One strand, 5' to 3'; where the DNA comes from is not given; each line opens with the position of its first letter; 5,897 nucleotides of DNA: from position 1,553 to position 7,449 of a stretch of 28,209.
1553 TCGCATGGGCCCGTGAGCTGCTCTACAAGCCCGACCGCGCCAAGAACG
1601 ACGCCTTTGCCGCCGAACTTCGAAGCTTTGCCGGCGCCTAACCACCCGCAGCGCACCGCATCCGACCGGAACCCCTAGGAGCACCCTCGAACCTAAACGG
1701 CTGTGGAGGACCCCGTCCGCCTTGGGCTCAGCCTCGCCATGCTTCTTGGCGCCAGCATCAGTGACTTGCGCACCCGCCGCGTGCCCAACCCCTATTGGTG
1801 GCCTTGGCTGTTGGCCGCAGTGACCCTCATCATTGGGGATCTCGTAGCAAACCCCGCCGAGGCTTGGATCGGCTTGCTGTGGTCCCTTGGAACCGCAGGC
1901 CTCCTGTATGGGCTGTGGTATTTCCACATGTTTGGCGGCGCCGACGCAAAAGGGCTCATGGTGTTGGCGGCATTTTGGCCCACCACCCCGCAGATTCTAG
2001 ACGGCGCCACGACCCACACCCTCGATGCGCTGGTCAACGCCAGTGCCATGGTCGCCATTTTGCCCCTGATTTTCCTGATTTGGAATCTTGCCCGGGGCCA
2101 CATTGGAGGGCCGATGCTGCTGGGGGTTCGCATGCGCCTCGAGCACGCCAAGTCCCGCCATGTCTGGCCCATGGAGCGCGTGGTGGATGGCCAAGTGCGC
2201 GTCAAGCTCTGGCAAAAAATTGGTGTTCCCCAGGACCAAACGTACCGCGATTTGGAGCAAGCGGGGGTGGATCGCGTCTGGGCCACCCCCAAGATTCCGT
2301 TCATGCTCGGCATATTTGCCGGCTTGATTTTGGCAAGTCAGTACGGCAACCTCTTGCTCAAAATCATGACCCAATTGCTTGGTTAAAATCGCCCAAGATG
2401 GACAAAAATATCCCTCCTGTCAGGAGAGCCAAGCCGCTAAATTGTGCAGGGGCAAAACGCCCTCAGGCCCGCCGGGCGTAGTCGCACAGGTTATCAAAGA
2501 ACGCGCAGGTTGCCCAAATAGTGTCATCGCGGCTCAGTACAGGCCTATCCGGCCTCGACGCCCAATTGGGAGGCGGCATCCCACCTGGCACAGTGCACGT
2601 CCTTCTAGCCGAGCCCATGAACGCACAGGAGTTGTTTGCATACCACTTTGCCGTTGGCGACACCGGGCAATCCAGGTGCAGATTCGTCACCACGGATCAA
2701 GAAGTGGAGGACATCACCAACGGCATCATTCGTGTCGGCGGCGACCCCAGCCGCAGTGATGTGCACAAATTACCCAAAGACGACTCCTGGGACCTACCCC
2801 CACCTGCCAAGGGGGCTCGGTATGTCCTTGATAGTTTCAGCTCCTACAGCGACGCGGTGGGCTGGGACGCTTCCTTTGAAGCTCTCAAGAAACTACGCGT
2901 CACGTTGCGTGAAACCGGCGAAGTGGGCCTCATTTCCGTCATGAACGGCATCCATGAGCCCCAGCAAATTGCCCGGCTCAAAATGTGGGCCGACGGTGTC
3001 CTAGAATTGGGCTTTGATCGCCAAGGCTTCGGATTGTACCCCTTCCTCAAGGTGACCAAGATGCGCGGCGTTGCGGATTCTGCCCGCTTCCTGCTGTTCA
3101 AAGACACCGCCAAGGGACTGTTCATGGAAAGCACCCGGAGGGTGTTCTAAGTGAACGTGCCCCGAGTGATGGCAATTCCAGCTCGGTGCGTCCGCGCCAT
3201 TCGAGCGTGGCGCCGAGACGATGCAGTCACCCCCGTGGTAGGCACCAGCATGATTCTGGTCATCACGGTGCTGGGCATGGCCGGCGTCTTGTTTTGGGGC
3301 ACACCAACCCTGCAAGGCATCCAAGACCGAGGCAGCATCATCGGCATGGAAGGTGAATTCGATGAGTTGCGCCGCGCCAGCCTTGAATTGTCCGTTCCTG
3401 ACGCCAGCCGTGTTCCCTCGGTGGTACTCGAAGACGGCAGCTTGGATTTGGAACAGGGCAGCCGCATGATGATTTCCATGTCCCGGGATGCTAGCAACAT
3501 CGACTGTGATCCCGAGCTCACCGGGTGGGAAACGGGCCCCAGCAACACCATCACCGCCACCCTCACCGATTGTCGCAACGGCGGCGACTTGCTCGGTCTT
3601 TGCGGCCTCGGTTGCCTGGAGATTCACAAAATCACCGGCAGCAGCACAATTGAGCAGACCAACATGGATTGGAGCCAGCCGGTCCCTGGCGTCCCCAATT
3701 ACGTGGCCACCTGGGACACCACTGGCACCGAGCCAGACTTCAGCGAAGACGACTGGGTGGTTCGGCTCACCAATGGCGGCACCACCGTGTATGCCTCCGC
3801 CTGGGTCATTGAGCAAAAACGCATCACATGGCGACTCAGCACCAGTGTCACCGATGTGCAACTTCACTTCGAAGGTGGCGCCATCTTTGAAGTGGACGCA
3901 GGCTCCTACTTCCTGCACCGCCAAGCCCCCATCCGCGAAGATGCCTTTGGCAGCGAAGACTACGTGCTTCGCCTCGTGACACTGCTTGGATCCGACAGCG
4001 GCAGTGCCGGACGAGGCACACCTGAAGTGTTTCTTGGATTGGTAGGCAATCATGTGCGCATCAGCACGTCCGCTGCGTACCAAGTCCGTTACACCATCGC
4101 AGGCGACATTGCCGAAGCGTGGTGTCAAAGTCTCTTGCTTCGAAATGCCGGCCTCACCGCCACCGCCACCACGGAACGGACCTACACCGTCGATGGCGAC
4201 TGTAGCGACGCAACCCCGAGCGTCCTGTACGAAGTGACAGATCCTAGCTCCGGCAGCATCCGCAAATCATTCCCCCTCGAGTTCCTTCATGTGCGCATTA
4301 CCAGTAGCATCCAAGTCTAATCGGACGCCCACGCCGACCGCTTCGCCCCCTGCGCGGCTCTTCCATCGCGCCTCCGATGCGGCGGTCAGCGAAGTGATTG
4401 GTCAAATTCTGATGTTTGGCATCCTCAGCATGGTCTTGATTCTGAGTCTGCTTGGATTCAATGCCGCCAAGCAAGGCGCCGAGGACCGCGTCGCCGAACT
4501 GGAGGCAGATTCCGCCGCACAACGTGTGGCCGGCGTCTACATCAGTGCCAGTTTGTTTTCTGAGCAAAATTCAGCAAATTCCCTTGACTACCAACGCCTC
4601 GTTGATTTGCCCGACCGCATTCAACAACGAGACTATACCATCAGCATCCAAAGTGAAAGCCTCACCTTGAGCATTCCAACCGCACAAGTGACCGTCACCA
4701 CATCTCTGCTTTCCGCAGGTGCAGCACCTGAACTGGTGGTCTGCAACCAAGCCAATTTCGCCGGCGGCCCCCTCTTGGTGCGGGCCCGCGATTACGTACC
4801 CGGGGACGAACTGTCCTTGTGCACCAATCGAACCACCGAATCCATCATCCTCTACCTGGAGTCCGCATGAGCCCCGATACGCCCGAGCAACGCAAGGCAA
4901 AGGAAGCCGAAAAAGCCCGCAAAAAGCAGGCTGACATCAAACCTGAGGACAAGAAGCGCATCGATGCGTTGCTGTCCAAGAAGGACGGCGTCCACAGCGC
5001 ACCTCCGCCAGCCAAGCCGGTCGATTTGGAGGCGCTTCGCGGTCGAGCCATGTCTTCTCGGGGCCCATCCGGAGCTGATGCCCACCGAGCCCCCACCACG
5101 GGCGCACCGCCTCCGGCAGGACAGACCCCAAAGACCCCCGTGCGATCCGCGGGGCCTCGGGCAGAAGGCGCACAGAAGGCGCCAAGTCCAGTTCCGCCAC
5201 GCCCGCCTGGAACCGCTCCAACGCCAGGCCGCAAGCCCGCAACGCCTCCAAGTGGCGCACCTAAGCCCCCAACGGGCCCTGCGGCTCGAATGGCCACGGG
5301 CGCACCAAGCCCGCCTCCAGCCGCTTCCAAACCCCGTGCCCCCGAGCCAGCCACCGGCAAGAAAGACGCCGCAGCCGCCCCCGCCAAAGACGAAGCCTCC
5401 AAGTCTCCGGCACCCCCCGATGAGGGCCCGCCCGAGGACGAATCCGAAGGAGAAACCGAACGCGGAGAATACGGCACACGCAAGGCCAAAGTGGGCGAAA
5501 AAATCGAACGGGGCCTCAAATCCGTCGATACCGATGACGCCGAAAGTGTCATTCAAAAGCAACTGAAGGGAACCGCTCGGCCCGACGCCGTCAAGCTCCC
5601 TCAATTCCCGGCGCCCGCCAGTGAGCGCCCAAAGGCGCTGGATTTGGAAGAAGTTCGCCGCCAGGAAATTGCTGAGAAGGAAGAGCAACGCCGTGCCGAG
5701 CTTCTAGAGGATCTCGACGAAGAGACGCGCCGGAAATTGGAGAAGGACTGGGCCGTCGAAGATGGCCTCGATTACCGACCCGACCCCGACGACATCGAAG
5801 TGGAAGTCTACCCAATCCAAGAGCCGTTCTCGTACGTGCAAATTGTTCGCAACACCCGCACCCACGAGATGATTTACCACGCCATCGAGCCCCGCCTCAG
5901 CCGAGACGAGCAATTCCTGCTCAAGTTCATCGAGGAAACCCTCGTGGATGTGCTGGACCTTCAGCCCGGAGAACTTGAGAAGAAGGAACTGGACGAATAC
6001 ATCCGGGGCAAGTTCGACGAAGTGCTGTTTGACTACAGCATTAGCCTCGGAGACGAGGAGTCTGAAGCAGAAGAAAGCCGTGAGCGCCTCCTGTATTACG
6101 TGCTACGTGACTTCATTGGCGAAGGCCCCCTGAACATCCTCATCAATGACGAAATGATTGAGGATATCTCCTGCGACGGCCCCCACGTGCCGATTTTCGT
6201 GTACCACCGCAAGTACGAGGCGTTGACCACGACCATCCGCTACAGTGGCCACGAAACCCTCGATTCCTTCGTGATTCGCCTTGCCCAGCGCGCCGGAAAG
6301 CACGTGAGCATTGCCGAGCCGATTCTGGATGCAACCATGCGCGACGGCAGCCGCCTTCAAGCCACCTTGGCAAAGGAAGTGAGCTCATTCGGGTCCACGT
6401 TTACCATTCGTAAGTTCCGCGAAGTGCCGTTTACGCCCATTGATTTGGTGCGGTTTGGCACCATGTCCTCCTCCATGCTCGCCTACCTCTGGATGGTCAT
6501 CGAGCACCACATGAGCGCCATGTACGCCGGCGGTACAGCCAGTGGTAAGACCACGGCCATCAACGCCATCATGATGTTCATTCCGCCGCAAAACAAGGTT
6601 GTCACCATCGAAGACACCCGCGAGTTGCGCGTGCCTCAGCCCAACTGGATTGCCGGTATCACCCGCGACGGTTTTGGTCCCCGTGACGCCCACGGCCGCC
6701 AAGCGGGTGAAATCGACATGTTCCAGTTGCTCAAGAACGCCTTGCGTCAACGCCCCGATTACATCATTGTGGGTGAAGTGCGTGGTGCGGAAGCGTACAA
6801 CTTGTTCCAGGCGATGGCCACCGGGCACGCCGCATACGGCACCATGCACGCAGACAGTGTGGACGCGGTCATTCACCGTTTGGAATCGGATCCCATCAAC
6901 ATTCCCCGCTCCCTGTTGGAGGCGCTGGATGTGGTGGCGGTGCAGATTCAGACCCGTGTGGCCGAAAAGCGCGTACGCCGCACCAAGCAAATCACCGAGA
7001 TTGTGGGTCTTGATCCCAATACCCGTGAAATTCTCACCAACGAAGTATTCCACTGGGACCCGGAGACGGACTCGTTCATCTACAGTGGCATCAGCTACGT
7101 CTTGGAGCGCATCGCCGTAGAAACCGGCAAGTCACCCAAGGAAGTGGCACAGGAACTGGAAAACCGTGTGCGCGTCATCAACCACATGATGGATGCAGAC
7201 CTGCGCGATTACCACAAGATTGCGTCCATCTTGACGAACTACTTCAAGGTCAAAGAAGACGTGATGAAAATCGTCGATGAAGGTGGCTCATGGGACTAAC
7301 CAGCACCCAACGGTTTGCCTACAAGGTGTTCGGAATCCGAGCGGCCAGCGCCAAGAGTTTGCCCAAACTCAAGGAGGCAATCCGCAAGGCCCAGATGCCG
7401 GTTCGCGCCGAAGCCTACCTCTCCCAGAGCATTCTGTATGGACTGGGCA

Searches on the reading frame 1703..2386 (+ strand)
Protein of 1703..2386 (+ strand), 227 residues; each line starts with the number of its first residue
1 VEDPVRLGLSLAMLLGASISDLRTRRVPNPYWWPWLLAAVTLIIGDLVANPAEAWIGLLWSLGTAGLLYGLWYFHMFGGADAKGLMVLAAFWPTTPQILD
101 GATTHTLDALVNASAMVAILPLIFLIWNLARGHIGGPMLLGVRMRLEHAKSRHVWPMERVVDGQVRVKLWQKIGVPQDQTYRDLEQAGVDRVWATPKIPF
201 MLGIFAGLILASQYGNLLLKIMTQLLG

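Call 10: search_protein_families(library=pfam, proteins=[window:1703-2386:+], max_evalue=0.01)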
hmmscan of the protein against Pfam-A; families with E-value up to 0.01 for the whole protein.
window:1703-2386:+ (227 aa): 2 families
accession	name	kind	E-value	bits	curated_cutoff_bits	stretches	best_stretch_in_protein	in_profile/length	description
PF01478.23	Peptidase_A24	-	2.5e-09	37.9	26.5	1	11-120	4-102/104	Type IV leader peptidase family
PF06847.16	Arc_PepC_II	-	2.1e-08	35.1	29.9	1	138-215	6-91/93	Archaeal Peptidase A24 C-terminus Type II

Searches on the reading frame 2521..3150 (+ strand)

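Call 10: search_protein_families(library=pfam, proteins=[window:2521-3150:+], max_evalue=0.01)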
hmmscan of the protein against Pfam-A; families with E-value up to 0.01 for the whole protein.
window:2521-3150:+ (209 aa): 4 families
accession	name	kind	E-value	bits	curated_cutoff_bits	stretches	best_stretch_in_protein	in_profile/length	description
PF06745.19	ATPase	-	2.5e-08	34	26.6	1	6-75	2-73/231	KaiC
PF23442.1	DUF7125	-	8.2e-08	32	29.1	1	3-83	2-78/207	Family of unknown function (DUF7125)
PF23365.1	DUF7090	-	0.00013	22.2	27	1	100-166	119-185/192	Family of unknown function (DUF7090)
PF05625.17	PAXNEB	-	0.0044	16.6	28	0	5-27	19-41/366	PAXNEB protein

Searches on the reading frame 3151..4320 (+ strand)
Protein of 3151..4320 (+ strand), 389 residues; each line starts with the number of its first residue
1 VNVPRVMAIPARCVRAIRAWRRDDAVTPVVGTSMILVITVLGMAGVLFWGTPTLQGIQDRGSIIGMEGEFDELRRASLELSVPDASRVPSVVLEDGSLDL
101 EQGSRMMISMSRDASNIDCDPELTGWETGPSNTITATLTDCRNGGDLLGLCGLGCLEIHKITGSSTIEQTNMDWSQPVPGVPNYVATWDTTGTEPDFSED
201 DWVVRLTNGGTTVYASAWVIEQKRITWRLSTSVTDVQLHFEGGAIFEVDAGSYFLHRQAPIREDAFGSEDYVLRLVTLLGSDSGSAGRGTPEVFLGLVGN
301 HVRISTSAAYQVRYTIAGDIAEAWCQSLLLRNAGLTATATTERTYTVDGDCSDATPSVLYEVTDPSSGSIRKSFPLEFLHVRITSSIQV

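Call 10: search_protein_families(library=pfam, proteins=[window:3151-4320:+], max_evalue=0.01)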
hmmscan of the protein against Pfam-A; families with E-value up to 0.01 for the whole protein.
window:3151-4320:+ (389 aa): 1 family
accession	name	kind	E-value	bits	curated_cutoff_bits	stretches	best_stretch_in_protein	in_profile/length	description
PF23960.2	DUF7289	-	4.1e-06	27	27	1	232-358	105-218/238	Family of unknown function (DUF7289)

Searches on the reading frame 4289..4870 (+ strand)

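Call 10: search_protein_families(library=pfam, proteins=[window:4289-4870:+], max_evalue=0.01)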
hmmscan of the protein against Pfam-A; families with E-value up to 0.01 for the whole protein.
window:4289-4870:+ (193 aa): 2 families
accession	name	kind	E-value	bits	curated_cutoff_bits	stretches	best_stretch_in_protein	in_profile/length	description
PF23928.1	DUF7266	-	2.3e-11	44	27.6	1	29-140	2-110/145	Family of unknown function (DUF7266)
PF07790.16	Pilin_N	-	0.0017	19.6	25.2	1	32-68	2-37/78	Archaeal Type IV pilin, N-terminal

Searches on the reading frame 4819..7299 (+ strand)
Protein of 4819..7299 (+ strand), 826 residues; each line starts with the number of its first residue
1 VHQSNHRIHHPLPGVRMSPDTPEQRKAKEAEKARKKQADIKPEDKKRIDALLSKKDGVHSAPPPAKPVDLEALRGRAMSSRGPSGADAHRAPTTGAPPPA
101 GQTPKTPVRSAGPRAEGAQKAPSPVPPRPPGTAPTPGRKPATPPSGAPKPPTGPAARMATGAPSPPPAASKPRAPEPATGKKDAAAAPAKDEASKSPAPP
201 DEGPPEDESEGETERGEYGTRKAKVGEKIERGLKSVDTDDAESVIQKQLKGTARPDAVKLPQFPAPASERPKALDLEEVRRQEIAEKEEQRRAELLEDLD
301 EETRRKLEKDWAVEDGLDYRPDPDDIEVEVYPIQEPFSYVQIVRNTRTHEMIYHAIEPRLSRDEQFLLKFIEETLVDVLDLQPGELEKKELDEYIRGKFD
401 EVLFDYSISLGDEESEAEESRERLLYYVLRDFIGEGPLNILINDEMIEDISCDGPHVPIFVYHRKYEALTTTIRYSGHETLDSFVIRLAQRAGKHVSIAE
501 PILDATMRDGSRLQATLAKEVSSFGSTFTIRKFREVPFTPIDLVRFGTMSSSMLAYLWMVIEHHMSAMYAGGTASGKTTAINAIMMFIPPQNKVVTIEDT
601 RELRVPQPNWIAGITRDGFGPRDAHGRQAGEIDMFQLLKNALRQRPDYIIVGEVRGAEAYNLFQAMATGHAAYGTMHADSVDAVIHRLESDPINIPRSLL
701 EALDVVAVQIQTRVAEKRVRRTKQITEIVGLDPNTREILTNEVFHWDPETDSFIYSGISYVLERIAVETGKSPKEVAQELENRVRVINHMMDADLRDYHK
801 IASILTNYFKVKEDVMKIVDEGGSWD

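Call 10: search_protein_families(library=pfam, proteins=[window:4819-7299:+], max_evalue=0.01)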
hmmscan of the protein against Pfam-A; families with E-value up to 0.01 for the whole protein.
window:4819-7299:+ (826 aa): 2 families
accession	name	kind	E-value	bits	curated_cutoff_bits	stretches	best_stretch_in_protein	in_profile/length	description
PF00437.27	T2SSE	-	2.5e-35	122.3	24.9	1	435-721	5-287/370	Type II/IV secretion system protein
PF23989.1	PilB3_C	-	3e-06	27.7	27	1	749-820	1-71/83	PilB3-like, C-terminal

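Call 35: find_related_loci(query=window:4819-7299:+, collection=genome_contigs, flank=10000)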
Query window:4819-7299:+ (826 aa) in genome_contigs; peptide patterns used: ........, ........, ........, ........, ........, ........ (x = any residue, [..] = any of these).
74 stretches matched a pattern; 3 encode a relative of the query (tblastn E <= 1e-3); 3 distinct loci.
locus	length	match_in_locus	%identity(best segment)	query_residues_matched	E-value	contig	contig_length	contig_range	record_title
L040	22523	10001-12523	81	1-826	0e+0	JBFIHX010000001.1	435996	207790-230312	MAG: Thermoplasmatota archaeon isolate Mix_sand11.2021.09.Z.34 k141_3175885_length_435996_cov_30.9948, whole genome shot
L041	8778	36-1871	88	215-826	0e+0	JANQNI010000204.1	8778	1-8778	MAG: Thermoplasmatota archaeon isolate PL25a_bin.104 k99_2235081, whole genome shotgun sequence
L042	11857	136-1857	77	254-819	0e+0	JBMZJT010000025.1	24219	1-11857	MAG: Thermoplasmatota archaeon isolate ME_XS_2301_3_bin15 ME_XS_2301_3_bin15_26, whole genome shotgun sequence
